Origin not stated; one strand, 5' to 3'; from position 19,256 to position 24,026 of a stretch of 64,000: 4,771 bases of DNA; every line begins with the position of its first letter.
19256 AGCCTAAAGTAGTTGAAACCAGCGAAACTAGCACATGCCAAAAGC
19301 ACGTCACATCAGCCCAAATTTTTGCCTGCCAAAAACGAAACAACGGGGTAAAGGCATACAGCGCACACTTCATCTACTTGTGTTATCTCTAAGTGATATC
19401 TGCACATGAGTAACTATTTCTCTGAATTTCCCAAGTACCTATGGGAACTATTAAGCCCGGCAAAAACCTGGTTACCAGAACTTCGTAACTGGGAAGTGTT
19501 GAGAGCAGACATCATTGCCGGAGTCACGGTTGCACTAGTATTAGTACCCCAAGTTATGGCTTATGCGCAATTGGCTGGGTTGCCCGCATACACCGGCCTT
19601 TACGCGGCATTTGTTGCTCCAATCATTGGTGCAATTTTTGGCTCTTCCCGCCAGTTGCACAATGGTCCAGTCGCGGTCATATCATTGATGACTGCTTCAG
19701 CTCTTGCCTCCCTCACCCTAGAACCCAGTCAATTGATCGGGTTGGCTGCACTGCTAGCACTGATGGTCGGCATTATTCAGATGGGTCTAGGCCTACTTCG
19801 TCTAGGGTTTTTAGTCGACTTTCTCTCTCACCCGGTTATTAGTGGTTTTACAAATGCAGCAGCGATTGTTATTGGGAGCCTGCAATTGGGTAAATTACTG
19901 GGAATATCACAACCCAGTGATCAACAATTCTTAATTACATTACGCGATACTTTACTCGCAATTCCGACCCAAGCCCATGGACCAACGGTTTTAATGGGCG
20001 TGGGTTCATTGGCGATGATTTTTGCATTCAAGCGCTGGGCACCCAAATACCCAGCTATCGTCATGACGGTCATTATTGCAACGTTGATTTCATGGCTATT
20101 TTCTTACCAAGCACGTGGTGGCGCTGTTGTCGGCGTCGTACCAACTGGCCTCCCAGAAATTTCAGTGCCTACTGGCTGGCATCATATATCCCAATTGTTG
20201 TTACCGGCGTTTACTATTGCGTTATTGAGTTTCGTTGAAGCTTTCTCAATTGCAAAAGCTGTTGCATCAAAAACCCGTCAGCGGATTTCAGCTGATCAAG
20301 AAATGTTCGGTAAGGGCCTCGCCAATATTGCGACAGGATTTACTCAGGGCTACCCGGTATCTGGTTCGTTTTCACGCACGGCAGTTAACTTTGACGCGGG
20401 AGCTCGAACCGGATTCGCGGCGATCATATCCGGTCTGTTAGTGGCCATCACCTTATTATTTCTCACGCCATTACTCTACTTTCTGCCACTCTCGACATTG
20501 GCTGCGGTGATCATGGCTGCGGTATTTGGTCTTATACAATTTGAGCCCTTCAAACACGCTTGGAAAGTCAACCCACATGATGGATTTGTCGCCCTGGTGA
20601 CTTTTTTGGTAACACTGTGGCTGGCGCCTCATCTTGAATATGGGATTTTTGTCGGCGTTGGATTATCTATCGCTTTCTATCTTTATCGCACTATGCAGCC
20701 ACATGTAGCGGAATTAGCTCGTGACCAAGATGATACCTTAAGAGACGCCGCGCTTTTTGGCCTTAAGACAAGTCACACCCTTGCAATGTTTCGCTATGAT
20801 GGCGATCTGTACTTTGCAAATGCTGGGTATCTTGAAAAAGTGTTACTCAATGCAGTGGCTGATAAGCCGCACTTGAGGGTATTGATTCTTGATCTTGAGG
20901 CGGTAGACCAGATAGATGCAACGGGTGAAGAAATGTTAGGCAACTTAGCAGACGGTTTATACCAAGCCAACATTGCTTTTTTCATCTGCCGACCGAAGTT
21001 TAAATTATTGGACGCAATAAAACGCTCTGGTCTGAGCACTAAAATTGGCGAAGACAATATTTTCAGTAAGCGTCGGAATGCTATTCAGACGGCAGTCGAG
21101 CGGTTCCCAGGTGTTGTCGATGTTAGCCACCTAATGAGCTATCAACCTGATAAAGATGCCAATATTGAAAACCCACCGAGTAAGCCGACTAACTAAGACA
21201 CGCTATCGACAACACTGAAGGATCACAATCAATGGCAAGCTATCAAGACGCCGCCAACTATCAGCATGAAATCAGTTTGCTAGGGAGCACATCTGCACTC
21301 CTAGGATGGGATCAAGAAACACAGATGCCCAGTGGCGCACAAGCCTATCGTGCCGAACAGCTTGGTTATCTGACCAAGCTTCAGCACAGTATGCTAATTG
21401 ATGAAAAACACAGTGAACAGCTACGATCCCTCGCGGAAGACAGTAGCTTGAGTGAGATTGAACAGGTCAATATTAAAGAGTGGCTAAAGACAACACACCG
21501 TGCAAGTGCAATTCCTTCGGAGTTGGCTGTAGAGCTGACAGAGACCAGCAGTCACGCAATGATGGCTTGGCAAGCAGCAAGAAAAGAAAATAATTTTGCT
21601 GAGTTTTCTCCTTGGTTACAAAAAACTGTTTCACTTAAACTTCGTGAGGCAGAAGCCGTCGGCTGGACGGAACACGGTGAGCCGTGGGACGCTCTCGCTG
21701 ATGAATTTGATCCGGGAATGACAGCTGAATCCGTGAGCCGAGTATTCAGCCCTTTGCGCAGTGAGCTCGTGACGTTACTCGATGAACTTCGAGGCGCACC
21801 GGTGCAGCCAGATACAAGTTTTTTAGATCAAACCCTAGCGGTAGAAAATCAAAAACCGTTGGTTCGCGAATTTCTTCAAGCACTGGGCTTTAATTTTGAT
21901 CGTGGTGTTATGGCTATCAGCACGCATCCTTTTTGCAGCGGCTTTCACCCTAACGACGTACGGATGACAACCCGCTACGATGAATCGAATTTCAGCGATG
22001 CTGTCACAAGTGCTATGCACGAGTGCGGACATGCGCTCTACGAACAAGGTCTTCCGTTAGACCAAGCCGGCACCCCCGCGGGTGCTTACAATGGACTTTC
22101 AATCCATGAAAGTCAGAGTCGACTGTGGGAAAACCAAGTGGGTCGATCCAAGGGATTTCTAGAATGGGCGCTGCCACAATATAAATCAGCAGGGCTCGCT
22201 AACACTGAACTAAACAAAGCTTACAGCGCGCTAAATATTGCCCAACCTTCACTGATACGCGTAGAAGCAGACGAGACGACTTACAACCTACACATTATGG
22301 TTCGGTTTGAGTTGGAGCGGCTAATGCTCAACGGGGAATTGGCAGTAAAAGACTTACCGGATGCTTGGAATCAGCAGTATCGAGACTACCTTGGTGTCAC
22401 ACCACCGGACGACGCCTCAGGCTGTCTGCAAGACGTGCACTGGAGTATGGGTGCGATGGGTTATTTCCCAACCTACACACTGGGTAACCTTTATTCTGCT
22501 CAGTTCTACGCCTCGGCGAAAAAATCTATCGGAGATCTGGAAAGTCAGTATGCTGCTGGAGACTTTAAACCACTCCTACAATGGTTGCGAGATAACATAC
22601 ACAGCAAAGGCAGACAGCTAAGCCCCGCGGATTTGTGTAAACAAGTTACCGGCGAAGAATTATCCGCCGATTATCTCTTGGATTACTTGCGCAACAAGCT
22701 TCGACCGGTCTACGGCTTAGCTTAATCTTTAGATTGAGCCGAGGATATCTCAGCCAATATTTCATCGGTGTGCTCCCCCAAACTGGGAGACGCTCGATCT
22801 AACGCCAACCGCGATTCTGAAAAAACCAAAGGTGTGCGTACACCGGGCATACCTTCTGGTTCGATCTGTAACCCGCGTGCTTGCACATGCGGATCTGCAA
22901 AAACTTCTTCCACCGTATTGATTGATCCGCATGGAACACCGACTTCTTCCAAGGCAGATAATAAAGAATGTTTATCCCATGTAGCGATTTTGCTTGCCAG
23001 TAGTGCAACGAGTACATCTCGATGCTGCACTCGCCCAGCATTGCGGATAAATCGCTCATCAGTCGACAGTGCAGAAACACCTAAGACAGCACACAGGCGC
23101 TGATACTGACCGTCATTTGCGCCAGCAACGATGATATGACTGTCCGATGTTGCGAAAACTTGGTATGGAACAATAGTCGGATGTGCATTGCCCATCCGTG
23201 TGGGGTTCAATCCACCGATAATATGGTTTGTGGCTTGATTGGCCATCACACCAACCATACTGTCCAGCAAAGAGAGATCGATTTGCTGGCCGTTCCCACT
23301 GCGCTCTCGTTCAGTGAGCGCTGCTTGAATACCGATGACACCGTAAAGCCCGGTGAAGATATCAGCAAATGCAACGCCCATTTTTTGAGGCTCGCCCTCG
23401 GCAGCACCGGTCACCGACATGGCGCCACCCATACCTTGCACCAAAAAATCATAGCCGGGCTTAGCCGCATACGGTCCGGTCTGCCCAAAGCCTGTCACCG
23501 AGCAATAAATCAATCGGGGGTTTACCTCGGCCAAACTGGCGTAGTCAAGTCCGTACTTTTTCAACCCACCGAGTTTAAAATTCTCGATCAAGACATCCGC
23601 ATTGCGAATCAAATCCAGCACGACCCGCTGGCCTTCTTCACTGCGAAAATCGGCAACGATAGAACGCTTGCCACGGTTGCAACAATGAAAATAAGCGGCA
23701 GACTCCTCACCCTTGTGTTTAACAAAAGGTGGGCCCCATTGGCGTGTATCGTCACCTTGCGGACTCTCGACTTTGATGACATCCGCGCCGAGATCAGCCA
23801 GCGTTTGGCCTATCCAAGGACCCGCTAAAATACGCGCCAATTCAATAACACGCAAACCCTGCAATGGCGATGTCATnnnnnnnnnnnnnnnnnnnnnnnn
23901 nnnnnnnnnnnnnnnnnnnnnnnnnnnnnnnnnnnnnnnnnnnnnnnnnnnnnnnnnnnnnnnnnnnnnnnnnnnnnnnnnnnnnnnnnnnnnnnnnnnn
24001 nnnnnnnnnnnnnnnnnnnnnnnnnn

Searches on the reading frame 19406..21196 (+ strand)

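Call 3: search_protein_families(library=pfam, proteins=[window:19406-21196:+])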
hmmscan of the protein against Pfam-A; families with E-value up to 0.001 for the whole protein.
window:19406-21196:+ (596 aa): 2 families
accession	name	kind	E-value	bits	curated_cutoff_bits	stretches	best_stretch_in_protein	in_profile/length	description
PF00916.26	Sulfate_transp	-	4.1e-105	352.1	23.2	1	32-399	1-380/380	Sulfate permease family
PF01740.26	STAS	-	6.9e-15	55.2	22.6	1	455-558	6-105/106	STAS domain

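Call 4: search_protein_families(library=ncbifam, proteins=[window:19406-21196:+])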
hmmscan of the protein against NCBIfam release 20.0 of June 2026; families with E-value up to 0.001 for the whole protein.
window:19406-21196:+ (596 aa): 4 families
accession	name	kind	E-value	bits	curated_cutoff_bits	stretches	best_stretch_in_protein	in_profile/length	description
TIGR00815.1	sulP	subfamily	1.2e-134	449.9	380.45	1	21-558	4-564/565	sulfate permease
NF008660.1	PRK11660.1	equivalog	4.8e-62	210.1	614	1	28-563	25-565/572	C4-dicarboxylic acid transporter DauA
NF050096.1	BicarbTportBicA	equivalog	5.4e-52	177.1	880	1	29-565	9-545/547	bicarbonate transporter BicA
TIGR00377.1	ant_ant_sig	superfamily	4.8e-05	23.2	53.45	1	455-545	9-98/108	anti-sigma factor antagonist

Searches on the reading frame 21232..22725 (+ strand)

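Call 8: search_protein_families(library=pfam, proteins=[window:21232-22725:+], max_evalue=0.00001)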
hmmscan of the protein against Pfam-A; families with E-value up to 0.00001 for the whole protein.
window:21232-22725:+ (497 aa): 1 family
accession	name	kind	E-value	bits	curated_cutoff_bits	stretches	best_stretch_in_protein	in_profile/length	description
PF02074.21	Peptidase_M32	-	1.5e-171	571.8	25.1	1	9-490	4-489/489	Carboxypeptidase Taq (M32) metallopeptidase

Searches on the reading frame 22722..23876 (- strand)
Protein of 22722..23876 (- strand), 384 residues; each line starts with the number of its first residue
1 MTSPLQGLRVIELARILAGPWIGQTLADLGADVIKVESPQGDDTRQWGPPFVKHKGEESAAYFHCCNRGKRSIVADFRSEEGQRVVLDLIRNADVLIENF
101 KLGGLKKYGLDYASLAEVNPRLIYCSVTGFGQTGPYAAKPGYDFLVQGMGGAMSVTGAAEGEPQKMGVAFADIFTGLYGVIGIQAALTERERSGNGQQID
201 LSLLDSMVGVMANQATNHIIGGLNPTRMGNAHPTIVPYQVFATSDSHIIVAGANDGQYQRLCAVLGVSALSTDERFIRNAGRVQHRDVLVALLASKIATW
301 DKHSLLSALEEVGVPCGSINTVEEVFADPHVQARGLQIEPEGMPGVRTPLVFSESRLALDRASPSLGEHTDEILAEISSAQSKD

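Call 8: search_protein_families(library=pfam, proteins=[window:22722-23876:-], max_evalue=0.00001)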
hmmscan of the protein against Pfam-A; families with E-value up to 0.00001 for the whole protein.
window:22722-23876:- (384 aa): 1 family
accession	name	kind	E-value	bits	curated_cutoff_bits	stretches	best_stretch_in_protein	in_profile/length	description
PF02515.22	CoA_transf_3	-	1.7e-126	422.7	23.3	1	5-370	1-366/366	CoA-transferase family III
